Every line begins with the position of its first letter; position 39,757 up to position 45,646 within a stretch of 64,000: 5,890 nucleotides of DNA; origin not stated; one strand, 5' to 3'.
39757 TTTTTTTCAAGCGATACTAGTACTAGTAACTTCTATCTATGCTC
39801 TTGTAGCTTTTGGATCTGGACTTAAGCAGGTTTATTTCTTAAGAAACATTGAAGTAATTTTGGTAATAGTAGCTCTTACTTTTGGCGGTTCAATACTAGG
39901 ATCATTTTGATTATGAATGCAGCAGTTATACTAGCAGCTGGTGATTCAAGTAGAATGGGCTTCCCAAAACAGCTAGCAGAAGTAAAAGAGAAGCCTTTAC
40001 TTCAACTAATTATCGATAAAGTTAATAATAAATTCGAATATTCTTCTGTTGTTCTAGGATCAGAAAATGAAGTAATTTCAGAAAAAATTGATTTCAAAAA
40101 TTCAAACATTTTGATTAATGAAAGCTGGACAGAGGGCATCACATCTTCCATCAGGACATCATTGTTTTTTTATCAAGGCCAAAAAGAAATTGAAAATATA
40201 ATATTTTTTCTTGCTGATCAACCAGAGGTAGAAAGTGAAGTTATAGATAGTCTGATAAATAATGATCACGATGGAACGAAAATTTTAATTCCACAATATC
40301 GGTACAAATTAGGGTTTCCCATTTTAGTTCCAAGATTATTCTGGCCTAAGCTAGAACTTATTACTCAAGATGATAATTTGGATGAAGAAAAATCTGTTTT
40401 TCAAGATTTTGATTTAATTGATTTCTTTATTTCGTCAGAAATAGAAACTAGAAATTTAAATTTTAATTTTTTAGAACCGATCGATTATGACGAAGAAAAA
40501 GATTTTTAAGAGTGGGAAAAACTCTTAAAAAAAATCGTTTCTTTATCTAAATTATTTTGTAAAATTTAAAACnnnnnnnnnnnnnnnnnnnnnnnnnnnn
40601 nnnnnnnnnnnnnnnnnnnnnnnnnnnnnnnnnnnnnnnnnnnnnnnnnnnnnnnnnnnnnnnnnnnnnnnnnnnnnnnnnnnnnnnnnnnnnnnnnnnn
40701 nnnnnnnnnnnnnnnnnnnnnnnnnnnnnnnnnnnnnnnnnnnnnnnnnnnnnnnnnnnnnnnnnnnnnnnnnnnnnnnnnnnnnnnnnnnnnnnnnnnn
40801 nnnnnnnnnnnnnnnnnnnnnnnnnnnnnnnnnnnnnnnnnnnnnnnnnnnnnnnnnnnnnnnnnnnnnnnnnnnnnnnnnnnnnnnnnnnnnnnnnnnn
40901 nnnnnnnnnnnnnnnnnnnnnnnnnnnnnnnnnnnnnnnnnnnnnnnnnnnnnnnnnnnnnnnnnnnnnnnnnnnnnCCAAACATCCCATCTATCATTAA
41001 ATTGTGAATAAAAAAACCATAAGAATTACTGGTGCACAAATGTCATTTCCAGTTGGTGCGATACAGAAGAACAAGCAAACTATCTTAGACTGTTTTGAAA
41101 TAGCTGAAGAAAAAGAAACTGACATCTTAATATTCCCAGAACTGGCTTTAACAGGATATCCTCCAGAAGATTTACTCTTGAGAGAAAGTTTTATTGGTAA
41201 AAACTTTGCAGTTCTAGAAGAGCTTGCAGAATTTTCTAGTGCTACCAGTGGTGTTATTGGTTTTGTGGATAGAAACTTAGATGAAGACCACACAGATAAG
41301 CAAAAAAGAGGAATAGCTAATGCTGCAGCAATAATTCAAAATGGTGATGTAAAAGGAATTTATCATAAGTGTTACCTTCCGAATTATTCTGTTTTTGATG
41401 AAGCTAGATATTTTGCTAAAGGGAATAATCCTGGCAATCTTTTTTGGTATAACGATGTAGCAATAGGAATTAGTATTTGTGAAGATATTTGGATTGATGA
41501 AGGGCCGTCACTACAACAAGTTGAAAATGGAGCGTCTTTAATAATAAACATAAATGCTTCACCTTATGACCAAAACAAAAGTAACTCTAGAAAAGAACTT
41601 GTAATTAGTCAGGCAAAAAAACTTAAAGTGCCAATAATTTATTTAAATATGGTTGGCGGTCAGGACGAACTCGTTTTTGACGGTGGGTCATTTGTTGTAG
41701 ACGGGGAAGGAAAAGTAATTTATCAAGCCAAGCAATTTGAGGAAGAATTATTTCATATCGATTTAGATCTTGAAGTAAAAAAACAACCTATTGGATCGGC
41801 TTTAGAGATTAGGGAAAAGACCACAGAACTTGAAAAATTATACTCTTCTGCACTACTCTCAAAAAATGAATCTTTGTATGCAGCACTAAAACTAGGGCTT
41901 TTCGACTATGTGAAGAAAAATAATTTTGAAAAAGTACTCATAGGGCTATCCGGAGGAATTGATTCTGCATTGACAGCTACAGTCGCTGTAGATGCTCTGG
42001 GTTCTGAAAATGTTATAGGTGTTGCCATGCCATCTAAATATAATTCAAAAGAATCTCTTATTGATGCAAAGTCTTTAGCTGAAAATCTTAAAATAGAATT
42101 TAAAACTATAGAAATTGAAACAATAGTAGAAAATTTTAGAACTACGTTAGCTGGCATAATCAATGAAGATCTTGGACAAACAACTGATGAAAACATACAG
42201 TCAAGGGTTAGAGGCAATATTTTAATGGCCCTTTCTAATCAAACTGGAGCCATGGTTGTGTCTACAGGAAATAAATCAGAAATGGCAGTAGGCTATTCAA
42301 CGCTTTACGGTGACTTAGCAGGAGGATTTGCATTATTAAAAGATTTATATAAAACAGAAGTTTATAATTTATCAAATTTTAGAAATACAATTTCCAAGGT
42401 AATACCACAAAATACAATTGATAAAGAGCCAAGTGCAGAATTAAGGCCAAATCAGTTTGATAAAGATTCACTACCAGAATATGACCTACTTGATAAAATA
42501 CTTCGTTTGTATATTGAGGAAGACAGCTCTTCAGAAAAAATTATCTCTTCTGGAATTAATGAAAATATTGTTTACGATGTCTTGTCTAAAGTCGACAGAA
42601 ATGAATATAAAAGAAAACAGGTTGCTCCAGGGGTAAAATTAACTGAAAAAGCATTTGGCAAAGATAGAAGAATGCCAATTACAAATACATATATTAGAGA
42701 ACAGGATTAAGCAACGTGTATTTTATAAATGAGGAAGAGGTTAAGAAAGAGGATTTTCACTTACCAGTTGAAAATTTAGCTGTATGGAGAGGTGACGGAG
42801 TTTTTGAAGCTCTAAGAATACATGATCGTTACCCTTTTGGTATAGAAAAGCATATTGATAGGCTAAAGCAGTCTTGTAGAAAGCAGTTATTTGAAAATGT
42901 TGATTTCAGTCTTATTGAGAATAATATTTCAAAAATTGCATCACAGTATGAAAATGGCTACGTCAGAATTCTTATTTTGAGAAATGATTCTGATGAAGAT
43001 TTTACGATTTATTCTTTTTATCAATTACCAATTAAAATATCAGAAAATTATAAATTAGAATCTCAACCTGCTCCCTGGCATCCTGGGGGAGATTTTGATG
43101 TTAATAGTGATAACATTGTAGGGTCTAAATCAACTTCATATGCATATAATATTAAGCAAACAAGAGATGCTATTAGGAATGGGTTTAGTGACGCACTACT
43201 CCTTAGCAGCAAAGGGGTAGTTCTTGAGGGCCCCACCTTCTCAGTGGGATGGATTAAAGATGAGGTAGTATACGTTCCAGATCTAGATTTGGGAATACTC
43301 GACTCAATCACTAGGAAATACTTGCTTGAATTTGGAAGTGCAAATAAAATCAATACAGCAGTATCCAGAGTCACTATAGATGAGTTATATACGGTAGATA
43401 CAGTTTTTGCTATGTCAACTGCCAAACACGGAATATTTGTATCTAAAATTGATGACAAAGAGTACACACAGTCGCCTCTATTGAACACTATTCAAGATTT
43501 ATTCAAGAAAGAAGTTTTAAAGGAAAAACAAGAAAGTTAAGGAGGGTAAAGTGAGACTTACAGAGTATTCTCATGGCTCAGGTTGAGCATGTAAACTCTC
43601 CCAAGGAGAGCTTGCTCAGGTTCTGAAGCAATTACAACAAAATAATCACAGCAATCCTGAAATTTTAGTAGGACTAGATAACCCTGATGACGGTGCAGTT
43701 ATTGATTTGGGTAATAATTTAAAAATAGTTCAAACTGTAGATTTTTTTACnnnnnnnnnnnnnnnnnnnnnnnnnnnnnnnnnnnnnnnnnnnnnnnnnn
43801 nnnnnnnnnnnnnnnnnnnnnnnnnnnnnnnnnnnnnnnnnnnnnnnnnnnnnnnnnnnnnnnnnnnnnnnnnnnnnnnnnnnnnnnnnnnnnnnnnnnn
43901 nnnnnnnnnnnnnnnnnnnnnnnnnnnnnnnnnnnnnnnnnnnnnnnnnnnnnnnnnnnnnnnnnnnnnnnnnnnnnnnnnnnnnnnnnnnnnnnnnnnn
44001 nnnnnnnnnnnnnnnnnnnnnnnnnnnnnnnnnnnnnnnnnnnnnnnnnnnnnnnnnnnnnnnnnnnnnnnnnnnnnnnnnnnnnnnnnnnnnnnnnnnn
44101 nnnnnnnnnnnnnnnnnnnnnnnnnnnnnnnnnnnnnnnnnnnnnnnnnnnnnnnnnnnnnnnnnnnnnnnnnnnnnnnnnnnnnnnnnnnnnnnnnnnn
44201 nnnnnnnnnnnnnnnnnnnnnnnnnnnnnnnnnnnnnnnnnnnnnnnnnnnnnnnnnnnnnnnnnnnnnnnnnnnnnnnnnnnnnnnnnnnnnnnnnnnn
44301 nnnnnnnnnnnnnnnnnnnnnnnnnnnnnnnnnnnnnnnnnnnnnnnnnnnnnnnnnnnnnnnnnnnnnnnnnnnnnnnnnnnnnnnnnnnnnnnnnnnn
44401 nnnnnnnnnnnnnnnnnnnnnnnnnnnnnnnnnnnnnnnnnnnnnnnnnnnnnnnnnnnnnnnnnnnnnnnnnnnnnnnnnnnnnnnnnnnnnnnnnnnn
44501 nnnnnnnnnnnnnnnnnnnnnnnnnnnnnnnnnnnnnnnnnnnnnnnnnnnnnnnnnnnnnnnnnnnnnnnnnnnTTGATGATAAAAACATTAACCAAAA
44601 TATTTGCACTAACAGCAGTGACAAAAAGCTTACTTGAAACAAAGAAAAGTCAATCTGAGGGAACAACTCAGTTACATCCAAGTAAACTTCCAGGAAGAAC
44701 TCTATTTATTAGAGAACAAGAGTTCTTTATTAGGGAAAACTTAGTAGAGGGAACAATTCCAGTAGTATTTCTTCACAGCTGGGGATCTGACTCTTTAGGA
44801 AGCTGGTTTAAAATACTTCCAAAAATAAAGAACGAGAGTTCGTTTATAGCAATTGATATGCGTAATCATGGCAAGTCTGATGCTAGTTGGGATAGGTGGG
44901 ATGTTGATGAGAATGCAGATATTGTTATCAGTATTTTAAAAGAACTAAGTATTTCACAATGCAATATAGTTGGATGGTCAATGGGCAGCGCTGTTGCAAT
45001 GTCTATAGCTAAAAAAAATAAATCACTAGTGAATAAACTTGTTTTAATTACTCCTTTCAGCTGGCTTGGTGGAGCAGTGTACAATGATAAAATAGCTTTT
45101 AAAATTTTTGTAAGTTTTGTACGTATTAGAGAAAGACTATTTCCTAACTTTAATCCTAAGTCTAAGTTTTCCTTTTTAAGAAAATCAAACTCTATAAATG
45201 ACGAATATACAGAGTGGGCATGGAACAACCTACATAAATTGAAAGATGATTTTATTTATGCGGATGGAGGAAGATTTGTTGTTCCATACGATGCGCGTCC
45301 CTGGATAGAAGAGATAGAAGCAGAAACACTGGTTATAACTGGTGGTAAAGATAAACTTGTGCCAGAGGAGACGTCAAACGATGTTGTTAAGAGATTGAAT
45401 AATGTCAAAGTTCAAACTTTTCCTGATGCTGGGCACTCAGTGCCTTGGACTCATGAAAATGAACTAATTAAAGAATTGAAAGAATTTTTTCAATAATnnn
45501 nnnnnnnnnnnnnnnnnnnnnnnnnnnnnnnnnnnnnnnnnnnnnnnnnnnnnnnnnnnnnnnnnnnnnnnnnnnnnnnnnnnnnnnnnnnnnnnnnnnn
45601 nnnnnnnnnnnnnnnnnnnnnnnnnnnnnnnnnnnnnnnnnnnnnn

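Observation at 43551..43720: selD is itself a selenoprotein: UGA-Sec at the catalytic SGxACK loop, hidden by stop-codon-based ORF calling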

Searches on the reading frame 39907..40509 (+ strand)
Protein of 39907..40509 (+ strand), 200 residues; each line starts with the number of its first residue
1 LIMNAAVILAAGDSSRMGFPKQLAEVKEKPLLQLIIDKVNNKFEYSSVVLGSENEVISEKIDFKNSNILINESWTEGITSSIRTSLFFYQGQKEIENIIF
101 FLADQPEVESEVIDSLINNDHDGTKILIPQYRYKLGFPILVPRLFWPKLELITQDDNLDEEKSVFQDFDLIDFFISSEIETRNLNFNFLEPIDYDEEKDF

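Call 42: search_protein_families(library=pfam, max_evalue=0.001, proteins=[window:39907-40509:+])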
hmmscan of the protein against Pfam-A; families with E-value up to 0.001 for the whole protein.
window:39907-40509:+ (200 aa): 1 family
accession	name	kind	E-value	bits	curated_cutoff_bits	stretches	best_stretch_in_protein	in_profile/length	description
PF12804.13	NTP_transf_3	-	3.5e-22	79.7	27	1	6-158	1-150/160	MobA-like NTP transferase domain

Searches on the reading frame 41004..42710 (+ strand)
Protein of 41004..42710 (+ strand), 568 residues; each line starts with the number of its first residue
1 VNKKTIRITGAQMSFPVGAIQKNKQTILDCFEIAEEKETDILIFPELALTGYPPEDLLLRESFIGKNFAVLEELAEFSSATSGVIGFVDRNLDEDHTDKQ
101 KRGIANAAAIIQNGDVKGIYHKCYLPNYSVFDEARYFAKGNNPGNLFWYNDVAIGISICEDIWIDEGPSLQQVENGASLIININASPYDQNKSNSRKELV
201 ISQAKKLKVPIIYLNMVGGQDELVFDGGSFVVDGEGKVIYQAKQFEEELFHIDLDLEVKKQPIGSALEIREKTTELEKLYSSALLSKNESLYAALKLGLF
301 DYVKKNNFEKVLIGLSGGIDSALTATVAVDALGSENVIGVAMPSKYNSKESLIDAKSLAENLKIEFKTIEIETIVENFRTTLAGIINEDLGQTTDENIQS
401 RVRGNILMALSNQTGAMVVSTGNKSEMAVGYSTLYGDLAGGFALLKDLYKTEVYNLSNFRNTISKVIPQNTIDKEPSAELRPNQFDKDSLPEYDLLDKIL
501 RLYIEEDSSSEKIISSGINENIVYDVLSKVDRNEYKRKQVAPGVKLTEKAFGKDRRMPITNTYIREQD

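Call 42: search_protein_families(library=pfam, max_evalue=0.001, proteins=[window:41004-42710:+])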
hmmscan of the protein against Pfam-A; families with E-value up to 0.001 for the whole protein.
window:41004-42710:+ (568 aa): 3 families
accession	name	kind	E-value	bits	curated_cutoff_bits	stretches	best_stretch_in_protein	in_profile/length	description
PF02540.23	NAD_synthase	-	1.7e-73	247.1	21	1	293-539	3-241/242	NAD synthase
PF00795.27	CN_hydrolase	-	4e-23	82.5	23.2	1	11-257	5-249/256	Carbon-nitrogen hydrolase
PF03054.22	tRNA_Me_trans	-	0.00023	21.3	20.6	1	310-373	2-74/202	tRNA methyl transferase HUP domain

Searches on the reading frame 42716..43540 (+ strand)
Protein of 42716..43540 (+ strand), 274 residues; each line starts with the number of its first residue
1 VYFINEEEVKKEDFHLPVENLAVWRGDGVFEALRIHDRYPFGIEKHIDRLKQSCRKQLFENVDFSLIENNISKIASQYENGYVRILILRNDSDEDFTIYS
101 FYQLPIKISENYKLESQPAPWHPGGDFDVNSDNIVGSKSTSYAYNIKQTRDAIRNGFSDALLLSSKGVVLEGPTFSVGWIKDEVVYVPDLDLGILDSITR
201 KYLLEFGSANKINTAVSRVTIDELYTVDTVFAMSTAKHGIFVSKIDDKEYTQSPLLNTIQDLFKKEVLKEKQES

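Call 42: search_protein_families(library=pfam, max_evalue=0.001, proteins=[window:42716-43540:+])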
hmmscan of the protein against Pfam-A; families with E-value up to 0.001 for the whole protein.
window:42716-43540:+ (274 aa): 1 family
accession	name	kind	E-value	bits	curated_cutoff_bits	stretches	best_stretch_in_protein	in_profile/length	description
PF01063.24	Aminotran_4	-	2e-33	116.5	28.5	1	28-245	1-223/223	Amino-transferase class IV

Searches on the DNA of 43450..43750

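Call 11: search_rna_families(source=window, start=43450, end=43750, threshold=evalue, max_evalue=10, show_alignments=3)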
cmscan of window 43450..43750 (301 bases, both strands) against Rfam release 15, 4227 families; matches with E-value up to 10: 1.
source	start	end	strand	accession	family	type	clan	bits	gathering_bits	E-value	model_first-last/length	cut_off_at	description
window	43507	43591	-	RF02181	ST7-AS2_1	Gene; lncRNA;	-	13.7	80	1.9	1-72/72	no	ST7 antisense RNA 2 conserved region 1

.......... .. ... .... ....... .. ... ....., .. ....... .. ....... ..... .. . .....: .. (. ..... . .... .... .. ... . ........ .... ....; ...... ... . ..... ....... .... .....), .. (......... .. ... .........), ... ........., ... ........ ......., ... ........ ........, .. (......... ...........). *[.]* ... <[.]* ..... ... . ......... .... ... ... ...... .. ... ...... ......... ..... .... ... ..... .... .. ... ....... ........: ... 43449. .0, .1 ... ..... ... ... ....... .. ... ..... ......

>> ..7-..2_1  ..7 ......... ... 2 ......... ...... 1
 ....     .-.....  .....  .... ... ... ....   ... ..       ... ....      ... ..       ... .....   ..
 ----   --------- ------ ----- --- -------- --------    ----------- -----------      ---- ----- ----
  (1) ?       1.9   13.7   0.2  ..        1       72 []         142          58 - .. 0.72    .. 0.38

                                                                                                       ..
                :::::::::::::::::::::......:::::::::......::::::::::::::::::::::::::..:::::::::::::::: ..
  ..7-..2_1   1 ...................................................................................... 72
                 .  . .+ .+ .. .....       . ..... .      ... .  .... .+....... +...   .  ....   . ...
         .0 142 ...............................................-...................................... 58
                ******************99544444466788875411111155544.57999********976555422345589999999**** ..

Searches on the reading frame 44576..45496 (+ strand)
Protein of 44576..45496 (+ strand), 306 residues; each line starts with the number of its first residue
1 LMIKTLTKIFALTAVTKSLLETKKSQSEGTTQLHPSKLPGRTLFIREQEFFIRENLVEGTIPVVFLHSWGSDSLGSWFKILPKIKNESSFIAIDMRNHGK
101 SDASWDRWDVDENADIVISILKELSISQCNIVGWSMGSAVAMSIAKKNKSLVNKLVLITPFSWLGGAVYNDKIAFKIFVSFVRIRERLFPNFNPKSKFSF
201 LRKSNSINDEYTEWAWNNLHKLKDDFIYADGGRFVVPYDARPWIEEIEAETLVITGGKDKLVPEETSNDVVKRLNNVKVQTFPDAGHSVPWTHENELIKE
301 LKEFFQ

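Call 42: search_protein_families(library=pfam, max_evalue=0.001, proteins=[window:44576-45496:+])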
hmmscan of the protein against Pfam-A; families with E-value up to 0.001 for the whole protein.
window:44576-45496:+ (306 aa): 6 families
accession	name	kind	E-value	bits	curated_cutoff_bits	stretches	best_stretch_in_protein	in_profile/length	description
PF00561.26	Abhydrolase_1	-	4.1e-26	92.6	25.8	1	62-293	2-244/245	alpha/beta hydrolase fold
PF12697.13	Abhydrolase_6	-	2.7e-16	61.3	26.3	1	63-293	1-210/217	Alpha/beta hydrolase family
PF12146.15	Hydrolase_4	-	4e-14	52.9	27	1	87-289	31-234/239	Serine aminopeptidase, S33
PF03959.19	FSH1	-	2.5e-08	34.3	21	1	109-294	84-206/211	Serine hydrolase (FSH1)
PF00326.27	Peptidase_S9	-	0.0001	22.3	22.6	0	247-305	143-206/213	Prolyl oligopeptidase family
PF01738.24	DLH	-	0.00069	19.7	21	0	245-288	140-187/217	Dienelactone hydrolase family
